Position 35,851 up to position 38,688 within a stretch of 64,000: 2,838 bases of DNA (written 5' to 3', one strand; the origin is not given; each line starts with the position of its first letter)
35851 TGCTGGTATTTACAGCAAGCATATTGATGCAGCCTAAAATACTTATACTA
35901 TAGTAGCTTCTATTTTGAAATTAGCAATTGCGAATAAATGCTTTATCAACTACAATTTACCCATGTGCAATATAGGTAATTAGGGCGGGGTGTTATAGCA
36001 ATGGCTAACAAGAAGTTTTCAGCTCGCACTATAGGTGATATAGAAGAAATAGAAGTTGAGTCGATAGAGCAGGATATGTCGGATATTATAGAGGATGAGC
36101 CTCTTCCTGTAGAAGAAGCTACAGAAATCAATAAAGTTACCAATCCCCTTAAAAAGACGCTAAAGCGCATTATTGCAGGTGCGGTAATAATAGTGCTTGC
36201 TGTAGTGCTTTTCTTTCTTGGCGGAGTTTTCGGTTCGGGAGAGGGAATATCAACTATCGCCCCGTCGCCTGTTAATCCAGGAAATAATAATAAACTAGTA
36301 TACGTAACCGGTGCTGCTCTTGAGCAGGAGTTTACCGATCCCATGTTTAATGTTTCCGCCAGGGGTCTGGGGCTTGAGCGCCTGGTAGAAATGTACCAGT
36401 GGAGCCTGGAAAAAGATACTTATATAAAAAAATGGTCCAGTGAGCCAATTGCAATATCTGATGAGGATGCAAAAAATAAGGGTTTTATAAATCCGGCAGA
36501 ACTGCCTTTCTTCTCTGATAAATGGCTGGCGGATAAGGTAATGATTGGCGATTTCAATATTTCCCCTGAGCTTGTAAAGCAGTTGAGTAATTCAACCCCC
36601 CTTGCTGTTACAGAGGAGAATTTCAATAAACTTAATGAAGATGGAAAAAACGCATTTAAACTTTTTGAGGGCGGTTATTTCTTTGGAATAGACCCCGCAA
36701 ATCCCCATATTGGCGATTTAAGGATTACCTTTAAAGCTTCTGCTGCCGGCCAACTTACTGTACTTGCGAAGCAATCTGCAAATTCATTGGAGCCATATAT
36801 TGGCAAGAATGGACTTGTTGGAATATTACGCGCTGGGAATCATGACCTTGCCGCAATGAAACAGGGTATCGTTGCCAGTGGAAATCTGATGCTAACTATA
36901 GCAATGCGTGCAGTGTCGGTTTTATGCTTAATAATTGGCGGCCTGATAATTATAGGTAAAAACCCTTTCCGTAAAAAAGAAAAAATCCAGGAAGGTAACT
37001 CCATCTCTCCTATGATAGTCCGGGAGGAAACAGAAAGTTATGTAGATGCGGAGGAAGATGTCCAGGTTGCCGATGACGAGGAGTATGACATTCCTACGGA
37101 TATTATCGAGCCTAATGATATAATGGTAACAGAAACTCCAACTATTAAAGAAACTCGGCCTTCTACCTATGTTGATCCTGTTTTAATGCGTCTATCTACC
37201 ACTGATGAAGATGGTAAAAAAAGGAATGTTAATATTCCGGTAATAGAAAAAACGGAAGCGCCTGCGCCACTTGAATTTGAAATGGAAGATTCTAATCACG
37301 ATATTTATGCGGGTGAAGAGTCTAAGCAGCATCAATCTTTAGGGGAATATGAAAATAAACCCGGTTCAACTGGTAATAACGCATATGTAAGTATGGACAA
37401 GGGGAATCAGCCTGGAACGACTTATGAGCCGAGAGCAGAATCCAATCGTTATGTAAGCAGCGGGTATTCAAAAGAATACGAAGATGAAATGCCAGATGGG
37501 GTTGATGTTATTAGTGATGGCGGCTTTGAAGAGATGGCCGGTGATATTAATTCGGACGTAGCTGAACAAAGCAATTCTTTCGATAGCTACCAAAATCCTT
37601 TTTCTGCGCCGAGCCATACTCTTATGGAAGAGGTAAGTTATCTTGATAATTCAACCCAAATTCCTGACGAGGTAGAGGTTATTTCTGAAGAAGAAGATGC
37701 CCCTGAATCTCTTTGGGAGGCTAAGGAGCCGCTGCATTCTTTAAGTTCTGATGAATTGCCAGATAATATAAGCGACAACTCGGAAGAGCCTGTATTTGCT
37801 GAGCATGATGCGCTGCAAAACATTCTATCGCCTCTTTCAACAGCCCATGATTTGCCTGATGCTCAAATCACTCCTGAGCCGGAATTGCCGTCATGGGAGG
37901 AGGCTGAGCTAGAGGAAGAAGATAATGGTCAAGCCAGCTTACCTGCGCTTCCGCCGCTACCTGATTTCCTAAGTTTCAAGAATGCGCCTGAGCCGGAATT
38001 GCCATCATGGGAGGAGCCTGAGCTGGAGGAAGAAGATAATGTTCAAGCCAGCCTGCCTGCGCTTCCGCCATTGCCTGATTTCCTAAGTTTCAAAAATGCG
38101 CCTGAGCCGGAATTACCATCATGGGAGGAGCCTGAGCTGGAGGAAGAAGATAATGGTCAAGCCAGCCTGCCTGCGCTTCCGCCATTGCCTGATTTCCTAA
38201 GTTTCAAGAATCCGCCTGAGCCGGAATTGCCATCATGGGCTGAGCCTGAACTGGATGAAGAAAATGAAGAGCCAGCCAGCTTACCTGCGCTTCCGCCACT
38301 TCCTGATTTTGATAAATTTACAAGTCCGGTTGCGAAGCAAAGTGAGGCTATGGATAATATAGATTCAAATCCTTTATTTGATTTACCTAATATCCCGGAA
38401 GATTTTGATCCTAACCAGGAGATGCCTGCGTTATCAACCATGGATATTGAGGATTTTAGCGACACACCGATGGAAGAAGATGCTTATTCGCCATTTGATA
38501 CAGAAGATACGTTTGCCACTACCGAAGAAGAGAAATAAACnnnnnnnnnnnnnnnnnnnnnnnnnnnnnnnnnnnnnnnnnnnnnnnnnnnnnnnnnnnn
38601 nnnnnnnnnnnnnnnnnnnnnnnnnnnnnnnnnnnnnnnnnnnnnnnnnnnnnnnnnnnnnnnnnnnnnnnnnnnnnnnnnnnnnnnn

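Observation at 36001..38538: TMEM43/DUF1625-like membrane protein with a long acidic tail carrying four repeats rich in eukaryote-like short linear motifs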

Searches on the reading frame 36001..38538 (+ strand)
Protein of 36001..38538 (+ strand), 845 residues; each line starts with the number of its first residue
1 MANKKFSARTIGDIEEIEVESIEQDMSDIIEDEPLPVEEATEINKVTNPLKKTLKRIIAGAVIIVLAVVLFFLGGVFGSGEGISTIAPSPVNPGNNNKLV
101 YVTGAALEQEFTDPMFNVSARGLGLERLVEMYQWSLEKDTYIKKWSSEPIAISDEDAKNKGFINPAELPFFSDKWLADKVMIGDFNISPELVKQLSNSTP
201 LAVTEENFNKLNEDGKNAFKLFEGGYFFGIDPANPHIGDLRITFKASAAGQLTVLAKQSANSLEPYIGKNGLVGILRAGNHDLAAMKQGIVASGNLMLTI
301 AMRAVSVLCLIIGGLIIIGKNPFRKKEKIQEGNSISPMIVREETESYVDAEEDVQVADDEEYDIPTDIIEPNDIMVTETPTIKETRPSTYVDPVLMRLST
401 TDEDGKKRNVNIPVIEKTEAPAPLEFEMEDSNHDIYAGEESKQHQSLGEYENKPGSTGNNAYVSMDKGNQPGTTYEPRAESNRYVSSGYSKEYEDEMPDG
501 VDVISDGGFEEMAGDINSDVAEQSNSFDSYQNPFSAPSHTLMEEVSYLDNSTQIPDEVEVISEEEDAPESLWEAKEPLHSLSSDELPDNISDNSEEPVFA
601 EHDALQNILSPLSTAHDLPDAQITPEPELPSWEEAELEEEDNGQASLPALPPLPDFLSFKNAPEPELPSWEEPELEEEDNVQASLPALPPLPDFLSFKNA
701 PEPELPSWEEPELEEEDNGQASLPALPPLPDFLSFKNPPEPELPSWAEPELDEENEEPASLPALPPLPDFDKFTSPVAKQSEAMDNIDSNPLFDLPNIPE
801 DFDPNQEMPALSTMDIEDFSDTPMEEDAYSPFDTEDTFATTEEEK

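Call 3: search_protein_families(library=pfam, proteins=[window:36001-38538:+], max_evalue=0.01)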
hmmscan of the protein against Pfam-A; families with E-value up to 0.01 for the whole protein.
window:36001-38538:+ (845 aa): 1 family
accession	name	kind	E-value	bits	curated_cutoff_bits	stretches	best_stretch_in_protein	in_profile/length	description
PF07787.17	TMEM43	-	2.5e-31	109.4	23.3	1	140-318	27-204/250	Transmembrane protein 43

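Call 4: search_protein_families(library=ncbifam, proteins=[window:36001-38538:+], max_evalue=0.01)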
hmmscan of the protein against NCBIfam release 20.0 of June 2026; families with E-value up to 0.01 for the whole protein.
window:36001-38538:+ (845 aa): 0 families

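Call 6: search_dna_similar(query=window:36001-38538:+, collection=plasmids, mode=protein, max_rows=10)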
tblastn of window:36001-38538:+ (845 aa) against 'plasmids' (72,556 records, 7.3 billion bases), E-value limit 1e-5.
Records with a match: 6; places in all: 6; records where one place covers at least 80% of the query: 0.
Best place of each record, by identity: <60% 6.
By first word of the organism name: Phaeobacter 2; Ruegeria 2; Methylobacterium 1; Tritonibacter 1.
By predicted mobility (MOB-suite, as given by PLSDB): conjugative 3; non-mobilizable 2; mobilizable 1.
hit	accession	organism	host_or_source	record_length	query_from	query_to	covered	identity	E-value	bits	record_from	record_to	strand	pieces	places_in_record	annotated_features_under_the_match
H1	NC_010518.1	Methylobacterium radiotolerans JCM 2831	-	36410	84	288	24%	30.7%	3e-10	72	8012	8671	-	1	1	TMEM43 family protein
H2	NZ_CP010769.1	Phaeobacter piscinae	cell culture,fish larvae aquaculture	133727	91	271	21%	29.0%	2e-8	66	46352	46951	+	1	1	TMEM43 family protein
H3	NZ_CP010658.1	Phaeobacter piscinae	cell culture,clam larvae aquaculture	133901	91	271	21%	29.0%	2e-8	66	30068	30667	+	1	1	TMEM43 family protein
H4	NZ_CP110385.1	Tritonibacter mobilis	-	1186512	83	271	22%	27.0%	2e-7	63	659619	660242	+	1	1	record has no annotation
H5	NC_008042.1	Ruegeria sp. TM1040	-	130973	89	271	22%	27.8%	1e-7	64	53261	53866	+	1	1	TMEM43 family protein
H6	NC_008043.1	Ruegeria sp. TM1040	-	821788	89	271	22%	26.8%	5e-8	65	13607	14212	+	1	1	TMEM43 family protein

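Call 7: find_homologous_proteins(query=window:36001-38538:+, max_evalue=0.001)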
Query window:36001-38538:+ (845 aa): 4 proteins with E <= 0.001 among 8000 candidates.
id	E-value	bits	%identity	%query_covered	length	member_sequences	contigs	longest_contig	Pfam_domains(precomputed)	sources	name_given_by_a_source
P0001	0.0e+0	1873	100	100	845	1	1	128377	PF07787.18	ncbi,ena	-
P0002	2.8e-89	319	48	40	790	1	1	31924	PF07787.18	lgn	-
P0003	3.6e-62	229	46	30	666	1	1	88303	PF07787.18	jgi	jgi:hypothetical protein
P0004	1.4e-4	39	30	22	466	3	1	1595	PF07787.18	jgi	-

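Call 9: list_cluster_members(proteins=[P0001, P0002, P0003])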
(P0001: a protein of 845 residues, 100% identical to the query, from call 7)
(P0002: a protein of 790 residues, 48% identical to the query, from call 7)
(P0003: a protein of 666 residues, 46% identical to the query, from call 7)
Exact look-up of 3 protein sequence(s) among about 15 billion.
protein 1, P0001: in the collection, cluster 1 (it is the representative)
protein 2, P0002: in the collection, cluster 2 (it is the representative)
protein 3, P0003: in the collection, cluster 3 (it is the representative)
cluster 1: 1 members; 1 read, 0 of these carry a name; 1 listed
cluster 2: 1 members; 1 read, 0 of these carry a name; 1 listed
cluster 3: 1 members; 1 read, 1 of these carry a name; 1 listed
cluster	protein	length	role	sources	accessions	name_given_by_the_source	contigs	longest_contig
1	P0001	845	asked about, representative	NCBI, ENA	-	-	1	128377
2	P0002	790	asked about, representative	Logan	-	-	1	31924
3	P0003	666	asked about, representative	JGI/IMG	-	hypothetical protein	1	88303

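Call 10: find_encoding_contigs(protein=P0001, flank=10000, max_places=3)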
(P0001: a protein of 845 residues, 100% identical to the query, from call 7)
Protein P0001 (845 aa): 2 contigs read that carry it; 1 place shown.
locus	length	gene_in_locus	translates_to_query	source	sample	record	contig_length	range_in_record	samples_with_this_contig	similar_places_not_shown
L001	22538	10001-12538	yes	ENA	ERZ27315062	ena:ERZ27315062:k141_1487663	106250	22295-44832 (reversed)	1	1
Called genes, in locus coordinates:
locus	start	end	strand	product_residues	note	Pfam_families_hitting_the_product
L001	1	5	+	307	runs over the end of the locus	PF00005:ABC_tran, PF13304:AAA_21 (weak), PF13732:DrrA1-3_C (weak)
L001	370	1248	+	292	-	PF00701:DHDPS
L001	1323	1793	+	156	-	PF01668:SmpB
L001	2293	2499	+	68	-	PF00313:CSD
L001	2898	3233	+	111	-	PF13420:Acetyltransf_4 (weak), PF00583:Acetyltransf_1, PF13508:Acetyltransf_7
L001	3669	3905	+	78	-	-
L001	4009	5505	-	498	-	PF00768:Peptidase_S11, PF13354:Beta-lactamase2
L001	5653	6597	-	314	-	PF00849:PseudoU_synth_2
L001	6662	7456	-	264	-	PF03819:MazG, PF01503:PRA-PH (weak), PF03819:MazG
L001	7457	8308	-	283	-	PF03544:TonB_C, PF13103:TonB_2 (weak)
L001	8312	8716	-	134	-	PF02472:ExbD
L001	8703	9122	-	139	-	PF02472:ExbD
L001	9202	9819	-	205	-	PF01618:MotA_ExbB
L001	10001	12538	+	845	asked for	PF07787:TMEM43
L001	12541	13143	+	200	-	PF00156:Pribosyltran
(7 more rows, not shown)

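Call 11: find_encoding_contigs(protein=P0002, flank=10000, max_places=3)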
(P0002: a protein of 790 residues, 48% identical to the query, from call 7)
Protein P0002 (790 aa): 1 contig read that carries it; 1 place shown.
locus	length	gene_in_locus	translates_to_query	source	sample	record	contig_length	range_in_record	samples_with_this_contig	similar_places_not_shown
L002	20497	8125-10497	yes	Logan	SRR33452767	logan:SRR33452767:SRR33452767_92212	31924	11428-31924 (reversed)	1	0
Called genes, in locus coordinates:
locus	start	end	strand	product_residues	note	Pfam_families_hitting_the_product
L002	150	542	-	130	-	PF04379:DUF525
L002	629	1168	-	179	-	PF00132:Hexapep (faint)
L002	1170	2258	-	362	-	PF00534:Glycos_transf_1, PF13692:Glyco_trans_1_4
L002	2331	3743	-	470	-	PF00768:Peptidase_S11, PF13354:Beta-lactamase2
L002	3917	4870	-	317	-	PF00849:PseudoU_synth_2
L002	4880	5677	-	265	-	PF01503:PRA-PH (faint), PF03819:MazG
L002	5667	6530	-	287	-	PF03544:TonB_C (faint)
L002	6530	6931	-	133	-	PF02472:ExbD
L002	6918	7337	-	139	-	PF02472:ExbD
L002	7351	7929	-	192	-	PF01618:MotA_ExbB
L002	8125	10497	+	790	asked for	PF07787:TMEM43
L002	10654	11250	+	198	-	PF00156:Pribosyltran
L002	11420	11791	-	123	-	PF04956:TrbC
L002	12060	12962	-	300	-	PF09140:MipZ, PF10609:ParA (weak), PF13614:AAA_31, PF01656:CbiA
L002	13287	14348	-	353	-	PF02729:OTCace_N, PF00185:OTCace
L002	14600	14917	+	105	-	PF09527:ATPase_gene1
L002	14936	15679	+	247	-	PF00119:ATP-synt_A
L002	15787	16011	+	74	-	PF00137:ATP-synt_C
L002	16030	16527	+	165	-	PF02326:YMF19, PF00430:ATP-synt_B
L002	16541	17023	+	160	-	PF05405:Mt_ATP-synt_B, PF00430:ATP-synt_B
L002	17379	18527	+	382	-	PF10098:DUF2336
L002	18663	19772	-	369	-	PF00180:Iso_dh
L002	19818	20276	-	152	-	-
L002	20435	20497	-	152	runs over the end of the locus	-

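Call 12: find_encoding_contigs(protein=P0003, flank=10000, max_places=3)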
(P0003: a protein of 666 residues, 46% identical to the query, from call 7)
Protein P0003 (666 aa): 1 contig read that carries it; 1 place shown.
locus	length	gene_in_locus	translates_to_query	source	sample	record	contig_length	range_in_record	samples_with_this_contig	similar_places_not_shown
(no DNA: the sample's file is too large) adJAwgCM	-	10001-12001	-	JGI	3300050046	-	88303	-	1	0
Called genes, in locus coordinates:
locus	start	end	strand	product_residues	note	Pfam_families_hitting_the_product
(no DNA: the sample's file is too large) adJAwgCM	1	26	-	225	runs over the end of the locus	PF04055:Radical_SAM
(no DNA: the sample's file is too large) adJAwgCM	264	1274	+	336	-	PF12849:PBP_like_2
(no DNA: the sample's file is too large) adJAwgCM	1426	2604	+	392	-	PF00070:Pyr_redox (faint), PF01266:DAO (faint), PF01494:FAD_binding_3, PF07992:Pyr_redox_2 (faint), PF13450:NAD_binding_8 (faint), PF13738:Pyr_redox_3 (faint), PF08491:SE (weak)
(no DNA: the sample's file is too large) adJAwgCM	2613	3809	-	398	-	PF02463:SMC_N, PF13175:AAA_15, PF13476:AAA_23, PF13304:AAA_21 (weak)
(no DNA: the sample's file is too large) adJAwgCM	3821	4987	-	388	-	PF00712:DNA_pol3_beta, PF02767:DNA_pol3_beta_2, PF02768:DNA_pol3_beta_3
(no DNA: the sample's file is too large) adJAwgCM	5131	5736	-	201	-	-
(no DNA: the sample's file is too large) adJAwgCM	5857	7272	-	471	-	PF11638:DnaA_N, PF00308:Bac_DnaA, PF01695:IstB_IS21 (weak), PF00004:AAA (weak), PF13173:AAA_14 (weak), PF08299:Bac_DnaA_C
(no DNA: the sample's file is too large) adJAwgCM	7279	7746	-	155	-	PF00581:Rhodanese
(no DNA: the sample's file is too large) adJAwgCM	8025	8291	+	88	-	PF03937:Sdh5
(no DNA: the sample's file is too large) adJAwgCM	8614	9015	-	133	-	PF02472:ExbD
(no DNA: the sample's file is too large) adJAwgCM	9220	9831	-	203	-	PF01618:MotA_ExbB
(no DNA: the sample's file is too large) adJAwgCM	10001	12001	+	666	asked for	PF07787:TMEM43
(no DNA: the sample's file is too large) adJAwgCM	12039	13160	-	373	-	PF05222:AlaDh_PNT_N, PF01262:AlaDh_PNT_C, PF01488:Shikimate_DH (weak), PF02826:2-Hacid_dh_C (weak), PF03446:NAD_binding_2 (weak)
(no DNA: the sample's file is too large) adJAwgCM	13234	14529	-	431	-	PF07690:MFS_1, PF13000:Acatn, PF07690:MFS_1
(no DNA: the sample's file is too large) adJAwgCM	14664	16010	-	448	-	PF00023:Ank (faint), PF13606:Ank_3 (faint), PF24521:Ank_KRIT1 (weak), PF12796:Ank_2, PF13637:Ank_4, PF24521:Ank_KRIT1 (weak), PF12796:Ank_2, PF13637:Ank_4 (weak), +1 more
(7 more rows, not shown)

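Call 17: find_related_loci(query=A1, collection=genome_contigs, flank=10000)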
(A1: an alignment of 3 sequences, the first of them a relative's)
Query A1 (845 aa) in genome_contigs; peptide patterns used: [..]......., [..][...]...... (x = any residue, [..] = any of these).
54 stretches matched a pattern, but none encodes a relative of the query by tblastn (E <= 1e-3).

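Call 33: predict_structure(alignment_id=A2)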
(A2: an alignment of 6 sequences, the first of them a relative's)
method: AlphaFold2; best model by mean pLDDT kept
length: 845 residues; sequences in the alignment: 6
mean_pLDDT: 44.9   pTM: 0.28
mean pLDDT of the five models: 44.9, 42.5, 36.7, 35.3, 34.9
residues with pLDDT >= 90: 1; 70-90: 107; 50-70: 129; < 50: 608
segments of 3 or more residues with pLDDT < 50: 1-47, 77-91, 112-118, 161-174, 197-215, 217-223, 291-294, 326-370, 372-400, 407-453, 455-476, 478-554, 556-567, 569-586, 588-596, 598-610, 612-618, 620-624, 628-650, 655-744, 746-757, 759-798, 809-822, 824-845
pLDDT, mean of each block of 10 residues (from residue 1): 34 34 36 40 45 73 82 55 38 60 69 50 61 86 77 56 44 52 76 55 42 44 52 73 61 80 69 69 65 55 81 77 49 36 33 33 32 35 31 40 53 37 31 32 30 32 30 33 33 35 28 30 32 33 32 34 34 34 37 36 36 38 40 37 35 40 41 37 38 38 40 39 39 35 39 37 40 36 33 42 52 37 40 35 35
secondary structure, 60 per line:
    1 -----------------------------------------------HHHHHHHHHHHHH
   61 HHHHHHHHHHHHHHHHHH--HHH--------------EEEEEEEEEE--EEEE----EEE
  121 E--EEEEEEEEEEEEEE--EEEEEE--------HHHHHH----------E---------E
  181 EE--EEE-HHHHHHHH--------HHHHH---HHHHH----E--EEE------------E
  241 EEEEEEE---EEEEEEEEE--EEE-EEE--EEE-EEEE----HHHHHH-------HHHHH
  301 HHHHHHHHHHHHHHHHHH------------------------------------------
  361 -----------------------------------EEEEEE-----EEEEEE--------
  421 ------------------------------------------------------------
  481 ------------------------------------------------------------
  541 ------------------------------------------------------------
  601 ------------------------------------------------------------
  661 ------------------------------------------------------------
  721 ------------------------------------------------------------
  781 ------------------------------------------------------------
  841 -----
elements in order (helices of 4 or more, strands of 3 or more residues): H48-78 E98-107 E110-113 E118-121 E124-137 E140-145 H154-159 E180-182 E185-187 H189-196 H205-209 H213-217 E225-227 E240-247 E251-259 E262-264 E266-268 E271-273 E275-278 H283-288 H296-318 E396-401 E407-412

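Call 34: get_annotated_region(hit=H1, flank=5000)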
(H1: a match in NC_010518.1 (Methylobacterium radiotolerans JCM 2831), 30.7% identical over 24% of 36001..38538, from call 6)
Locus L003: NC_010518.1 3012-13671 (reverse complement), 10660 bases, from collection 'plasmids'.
description: Methylobacterium radiotolerans JCM 2831 plasmid pMRAD05, complete sequence
organism: Methylobacterium radiotolerans JCM 2831 (NCBI taxid 426355)
taxonomy: Bacteria; Pseudomonadota; Alphaproteobacteria; Hyphomicrobiales; Methylobacteriaceae; Methylobacterium; Methylobacterium radiotolerans; Methylobacterium radiotolerans JCM 2831
host: -; source: -; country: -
typing (MOB-suite, as given by PLSDB): mobilizable; replicon rep_cluster_433; relaxase MOBP
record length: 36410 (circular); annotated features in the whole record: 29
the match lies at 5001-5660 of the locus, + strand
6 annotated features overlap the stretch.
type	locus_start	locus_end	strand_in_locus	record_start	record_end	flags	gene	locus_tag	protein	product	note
CDS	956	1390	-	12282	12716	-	-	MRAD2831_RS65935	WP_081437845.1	TonB family protein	GO:0006810 - transport [Evidence IEA]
CDS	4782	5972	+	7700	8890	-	-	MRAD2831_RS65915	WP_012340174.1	TMEM43 family protein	-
CDS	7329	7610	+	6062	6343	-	-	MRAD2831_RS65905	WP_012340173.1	hypothetical protein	-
CDS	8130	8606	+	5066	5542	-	-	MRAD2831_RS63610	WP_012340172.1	CYTH domain-containing protein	-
CDS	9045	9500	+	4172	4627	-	-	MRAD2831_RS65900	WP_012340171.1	MucR family transcriptional regulator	-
CDS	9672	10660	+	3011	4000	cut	-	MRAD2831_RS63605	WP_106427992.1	exopolysaccharide biosynthesis protein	-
